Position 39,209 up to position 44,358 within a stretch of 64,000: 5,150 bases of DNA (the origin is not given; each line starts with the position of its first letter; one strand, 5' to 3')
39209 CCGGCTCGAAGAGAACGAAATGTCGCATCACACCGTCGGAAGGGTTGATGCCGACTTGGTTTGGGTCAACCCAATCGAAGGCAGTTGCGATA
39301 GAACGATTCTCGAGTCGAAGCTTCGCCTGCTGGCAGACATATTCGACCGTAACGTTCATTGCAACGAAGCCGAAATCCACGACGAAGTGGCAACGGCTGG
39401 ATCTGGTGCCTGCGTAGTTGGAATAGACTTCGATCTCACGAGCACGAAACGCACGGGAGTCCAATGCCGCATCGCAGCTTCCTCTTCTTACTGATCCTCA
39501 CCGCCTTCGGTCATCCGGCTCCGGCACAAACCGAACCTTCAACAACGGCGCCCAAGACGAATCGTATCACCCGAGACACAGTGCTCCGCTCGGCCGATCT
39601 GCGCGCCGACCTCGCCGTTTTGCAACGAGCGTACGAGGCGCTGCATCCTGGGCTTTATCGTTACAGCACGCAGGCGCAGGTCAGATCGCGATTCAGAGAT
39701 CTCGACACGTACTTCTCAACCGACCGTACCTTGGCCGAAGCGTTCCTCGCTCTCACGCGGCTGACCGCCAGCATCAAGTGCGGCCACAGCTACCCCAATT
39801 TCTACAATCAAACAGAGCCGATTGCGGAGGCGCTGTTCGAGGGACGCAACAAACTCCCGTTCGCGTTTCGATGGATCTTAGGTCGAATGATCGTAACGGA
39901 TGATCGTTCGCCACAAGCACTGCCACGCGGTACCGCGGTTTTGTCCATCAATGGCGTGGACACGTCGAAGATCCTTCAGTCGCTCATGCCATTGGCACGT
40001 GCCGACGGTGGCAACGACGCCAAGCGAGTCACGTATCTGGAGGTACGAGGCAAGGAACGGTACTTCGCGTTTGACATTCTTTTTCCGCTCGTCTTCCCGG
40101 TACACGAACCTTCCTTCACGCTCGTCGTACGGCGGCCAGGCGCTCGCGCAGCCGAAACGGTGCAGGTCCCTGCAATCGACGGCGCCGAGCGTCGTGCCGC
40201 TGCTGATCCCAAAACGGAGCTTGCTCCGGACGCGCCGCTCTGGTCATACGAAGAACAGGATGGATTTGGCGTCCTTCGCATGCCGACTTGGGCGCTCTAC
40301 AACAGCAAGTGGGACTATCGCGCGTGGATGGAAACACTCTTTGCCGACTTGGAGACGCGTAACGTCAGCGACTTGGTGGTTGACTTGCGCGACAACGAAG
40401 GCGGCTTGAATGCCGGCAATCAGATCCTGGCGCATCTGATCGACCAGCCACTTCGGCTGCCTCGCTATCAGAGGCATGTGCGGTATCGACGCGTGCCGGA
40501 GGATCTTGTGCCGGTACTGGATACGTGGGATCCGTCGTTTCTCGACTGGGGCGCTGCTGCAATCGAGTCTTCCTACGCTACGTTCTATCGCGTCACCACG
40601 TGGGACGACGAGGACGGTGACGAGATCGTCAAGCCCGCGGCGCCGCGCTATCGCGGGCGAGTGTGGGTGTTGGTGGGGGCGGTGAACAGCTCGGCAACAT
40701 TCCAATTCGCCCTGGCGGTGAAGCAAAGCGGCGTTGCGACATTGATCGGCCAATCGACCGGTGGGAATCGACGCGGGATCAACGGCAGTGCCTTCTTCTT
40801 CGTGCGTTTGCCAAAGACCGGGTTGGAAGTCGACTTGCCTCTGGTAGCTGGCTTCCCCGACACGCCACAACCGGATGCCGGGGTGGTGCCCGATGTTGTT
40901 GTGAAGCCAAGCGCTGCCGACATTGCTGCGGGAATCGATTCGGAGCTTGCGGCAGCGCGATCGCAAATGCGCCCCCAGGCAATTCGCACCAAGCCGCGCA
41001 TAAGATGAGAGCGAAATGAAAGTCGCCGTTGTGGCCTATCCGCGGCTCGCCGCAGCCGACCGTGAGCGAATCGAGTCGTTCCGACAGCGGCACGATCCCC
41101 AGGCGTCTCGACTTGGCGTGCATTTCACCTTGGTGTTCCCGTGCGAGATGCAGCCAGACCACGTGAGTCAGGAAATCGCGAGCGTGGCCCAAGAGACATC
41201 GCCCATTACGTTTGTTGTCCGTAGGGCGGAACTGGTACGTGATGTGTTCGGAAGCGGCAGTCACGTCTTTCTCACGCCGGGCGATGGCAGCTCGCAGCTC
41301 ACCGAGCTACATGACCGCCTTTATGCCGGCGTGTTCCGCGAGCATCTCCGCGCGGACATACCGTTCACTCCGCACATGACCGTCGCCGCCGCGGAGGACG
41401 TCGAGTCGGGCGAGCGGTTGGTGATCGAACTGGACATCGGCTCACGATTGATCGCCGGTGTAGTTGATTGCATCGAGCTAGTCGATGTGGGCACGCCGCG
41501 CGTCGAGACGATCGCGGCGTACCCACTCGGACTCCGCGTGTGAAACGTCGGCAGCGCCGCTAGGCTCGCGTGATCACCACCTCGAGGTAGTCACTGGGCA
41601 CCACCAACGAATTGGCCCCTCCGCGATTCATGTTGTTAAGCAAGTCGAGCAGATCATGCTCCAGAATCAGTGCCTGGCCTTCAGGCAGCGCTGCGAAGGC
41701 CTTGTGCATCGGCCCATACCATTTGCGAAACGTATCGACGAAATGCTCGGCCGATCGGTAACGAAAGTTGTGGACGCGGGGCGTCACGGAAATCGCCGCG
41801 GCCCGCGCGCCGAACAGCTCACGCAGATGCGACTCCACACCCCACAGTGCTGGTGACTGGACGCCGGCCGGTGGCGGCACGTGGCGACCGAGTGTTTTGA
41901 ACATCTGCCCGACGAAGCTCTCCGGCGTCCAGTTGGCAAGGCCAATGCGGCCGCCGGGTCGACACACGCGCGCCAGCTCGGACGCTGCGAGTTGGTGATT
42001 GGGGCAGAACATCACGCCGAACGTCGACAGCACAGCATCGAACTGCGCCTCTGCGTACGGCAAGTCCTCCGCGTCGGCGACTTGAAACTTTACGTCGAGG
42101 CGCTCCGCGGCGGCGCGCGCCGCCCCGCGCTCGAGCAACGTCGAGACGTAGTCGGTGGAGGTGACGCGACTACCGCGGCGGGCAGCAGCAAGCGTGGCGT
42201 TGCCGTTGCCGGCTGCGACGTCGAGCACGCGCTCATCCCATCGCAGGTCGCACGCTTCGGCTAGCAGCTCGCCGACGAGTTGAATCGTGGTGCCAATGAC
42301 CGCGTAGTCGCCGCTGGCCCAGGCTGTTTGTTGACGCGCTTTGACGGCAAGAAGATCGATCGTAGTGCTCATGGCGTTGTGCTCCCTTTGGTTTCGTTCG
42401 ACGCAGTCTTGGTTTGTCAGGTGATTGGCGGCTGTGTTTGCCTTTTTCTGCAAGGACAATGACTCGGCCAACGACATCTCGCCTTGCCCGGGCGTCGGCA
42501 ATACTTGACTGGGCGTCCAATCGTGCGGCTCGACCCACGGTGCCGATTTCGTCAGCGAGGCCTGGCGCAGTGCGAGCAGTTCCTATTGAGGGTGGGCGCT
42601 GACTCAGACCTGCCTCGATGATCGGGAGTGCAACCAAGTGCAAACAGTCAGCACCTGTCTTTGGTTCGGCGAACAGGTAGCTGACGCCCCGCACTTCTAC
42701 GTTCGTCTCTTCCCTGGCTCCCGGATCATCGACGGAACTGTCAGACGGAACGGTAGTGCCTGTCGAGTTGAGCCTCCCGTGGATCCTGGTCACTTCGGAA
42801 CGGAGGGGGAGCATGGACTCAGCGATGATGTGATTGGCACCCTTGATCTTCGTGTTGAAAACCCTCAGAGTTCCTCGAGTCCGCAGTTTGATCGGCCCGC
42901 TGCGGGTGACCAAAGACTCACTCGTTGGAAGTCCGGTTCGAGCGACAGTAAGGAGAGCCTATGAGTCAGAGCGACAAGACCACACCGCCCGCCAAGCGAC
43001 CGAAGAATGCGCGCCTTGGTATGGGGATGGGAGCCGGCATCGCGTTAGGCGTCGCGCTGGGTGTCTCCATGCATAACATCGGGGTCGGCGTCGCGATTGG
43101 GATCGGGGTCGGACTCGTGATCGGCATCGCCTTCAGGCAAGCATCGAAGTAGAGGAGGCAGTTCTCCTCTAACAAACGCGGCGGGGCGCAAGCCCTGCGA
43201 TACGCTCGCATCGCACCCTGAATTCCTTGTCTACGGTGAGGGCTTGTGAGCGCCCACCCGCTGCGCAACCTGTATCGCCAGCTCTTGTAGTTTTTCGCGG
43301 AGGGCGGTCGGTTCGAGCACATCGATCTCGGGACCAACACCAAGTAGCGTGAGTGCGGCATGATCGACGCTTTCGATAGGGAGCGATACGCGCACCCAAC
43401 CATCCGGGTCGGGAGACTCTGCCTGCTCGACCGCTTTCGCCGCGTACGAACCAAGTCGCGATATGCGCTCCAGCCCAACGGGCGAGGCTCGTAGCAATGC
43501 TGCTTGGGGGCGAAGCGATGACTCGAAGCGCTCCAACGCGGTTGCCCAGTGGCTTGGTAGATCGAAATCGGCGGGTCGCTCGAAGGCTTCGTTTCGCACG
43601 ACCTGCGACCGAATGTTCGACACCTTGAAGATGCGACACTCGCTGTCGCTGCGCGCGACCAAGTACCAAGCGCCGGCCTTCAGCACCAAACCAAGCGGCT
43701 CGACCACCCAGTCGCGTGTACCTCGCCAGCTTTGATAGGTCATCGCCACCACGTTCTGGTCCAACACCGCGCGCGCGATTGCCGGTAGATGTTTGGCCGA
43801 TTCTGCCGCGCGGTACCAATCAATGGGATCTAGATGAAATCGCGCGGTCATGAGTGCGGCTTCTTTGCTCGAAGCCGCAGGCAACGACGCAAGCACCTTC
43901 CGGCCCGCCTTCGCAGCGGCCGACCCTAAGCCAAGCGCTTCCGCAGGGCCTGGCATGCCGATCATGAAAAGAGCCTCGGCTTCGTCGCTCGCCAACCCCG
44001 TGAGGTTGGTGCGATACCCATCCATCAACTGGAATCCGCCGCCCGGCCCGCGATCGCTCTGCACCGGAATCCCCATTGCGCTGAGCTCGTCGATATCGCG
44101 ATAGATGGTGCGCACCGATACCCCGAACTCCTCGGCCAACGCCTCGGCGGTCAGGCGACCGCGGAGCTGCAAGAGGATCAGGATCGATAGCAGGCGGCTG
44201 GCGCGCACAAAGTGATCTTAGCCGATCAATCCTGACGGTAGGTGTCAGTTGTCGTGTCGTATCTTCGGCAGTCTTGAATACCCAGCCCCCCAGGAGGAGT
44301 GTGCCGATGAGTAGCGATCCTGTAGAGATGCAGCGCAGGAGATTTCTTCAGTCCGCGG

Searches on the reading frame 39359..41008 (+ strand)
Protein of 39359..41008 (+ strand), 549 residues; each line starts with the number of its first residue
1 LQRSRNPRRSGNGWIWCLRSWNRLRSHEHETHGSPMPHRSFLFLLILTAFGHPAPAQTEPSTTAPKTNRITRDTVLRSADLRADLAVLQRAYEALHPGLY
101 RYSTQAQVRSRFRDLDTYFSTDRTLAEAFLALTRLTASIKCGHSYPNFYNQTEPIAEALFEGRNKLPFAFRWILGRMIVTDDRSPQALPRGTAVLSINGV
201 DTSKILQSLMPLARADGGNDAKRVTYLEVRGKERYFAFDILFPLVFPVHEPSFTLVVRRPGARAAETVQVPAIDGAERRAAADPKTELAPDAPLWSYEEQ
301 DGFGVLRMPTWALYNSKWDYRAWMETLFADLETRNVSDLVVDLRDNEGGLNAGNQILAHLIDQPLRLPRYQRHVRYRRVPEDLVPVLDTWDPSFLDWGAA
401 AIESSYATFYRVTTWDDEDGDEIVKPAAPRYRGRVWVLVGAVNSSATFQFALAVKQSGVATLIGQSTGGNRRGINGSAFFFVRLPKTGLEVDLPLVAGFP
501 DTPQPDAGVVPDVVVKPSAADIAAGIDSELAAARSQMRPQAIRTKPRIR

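Call 11: search_protein_families(library=pfam, proteins=[window:39359-41008:+], max_evalue=0.01)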
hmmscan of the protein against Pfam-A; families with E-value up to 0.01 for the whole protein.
window:39359-41008:+ (549 aa): 1 family
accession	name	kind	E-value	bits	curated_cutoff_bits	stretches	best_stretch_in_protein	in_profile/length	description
PF03572.23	Peptidase_S41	-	3.2e-17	63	24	1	303-471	2-125/165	Peptidase family S41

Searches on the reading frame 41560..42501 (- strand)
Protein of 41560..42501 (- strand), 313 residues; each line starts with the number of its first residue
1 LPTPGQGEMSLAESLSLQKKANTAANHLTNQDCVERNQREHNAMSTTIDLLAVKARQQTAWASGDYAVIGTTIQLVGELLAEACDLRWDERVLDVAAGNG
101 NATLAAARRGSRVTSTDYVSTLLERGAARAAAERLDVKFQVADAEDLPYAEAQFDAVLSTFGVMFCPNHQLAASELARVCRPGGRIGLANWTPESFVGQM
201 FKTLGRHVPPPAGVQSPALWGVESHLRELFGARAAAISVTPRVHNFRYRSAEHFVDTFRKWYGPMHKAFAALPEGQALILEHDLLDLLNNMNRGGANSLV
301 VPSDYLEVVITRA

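Call 11: search_protein_families(library=pfam, proteins=[window:41560-42501:-], max_evalue=0.01)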
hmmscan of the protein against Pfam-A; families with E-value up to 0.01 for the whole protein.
window:41560-42501:- (313 aa): 7 families
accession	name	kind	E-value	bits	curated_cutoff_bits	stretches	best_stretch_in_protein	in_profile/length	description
PF08241.18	Methyltransf_11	-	3.3e-21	76.2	21.2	1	93-186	1-93/95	Methyltransferase domain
PF13649.12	Methyltransf_25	-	2.8e-20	73.2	27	1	92-184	1-97/97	Methyltransferase domain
PF13847.12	Methyltransf_31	-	4.4e-13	49.6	27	1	89-188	4-109/145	Methyltransferase domain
PF01209.24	Ubie_methyltran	-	8.4e-11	42.1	20.1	1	89-186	48-149/233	ubiE/COQ5 methyltransferase family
PF08242.18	Methyltransf_12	-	1e-08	36.2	30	1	93-186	1-98/98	Methyltransferase domain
PF13489.12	Methyltransf_23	-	1.8e-06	28.2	27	1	86-204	20-132/164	Methyltransferase domain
PF03848.20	TehB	-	0.0049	16.8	20.4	1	84-172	26-114/193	Tellurite resistance protein TehB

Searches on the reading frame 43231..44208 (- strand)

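Call 11: search_protein_families(library=pfam, proteins=[window:43231-44208:-], max_evalue=0.01)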
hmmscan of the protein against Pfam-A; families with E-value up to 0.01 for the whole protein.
window:43231-44208:- (325 aa): 14 families
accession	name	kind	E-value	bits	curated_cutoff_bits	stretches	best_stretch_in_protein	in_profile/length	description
PF08279.18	HTH_11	-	4.1e-17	62.2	25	1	5-56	1-53/55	HTH domain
PF13280.12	WYL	-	1.2e-15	57.6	21.8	1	140-201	2-67/70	WYL domain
PF25583.1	WCX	-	2.6e-13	50.5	23.9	1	236-311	4-72/76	WCX domain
PF08220.18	HTH_DeoR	-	1.2e-06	28.6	21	1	6-47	2-43/57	DeoR-like helix-turn-helix domain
PF19187.6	HTH_PafC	-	7.5e-06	26.2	32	1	4-50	4-50/115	PafC helix-turn-helix domain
PF02082.26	Rrf2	-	4.4e-05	24.1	30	1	7-63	9-67/132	Iron-dependent Transcriptional regulator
PF13412.12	HTH_24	-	0.00028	20.9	21.9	1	7-47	6-46/48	Winged helix-turn-helix DNA-binding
PF12840.13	HTH_20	-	0.00083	19.7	27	1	11-44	9-44/51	Helix-turn-helix domain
PF13730.12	HTH_36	-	0.00091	19.4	25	1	20-47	27-54/55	Helix-turn-helix domain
PF21476.4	PF0610-like_N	-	0.00092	19.8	33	1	9-40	6-36/50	PF0610-like, N-terminal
PF13404.12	HTH_AsnC-type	-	0.0022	18.2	27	1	8-39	7-38/42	AsnC-type helix-turn-helix domain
PF13384.12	HTH_23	-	0.0033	17.6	24.6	1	10-37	9-36/50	Homeodomain-like domain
PF13613.12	HTH_Tnp_4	-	0.0037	17.3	27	1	9-40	10-41/53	Helix-turn-helix of DDE superfamily endonuclease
PF13518.12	HTH_28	-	0.0056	17.2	25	0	9-37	5-31/52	Helix-turn-helix domain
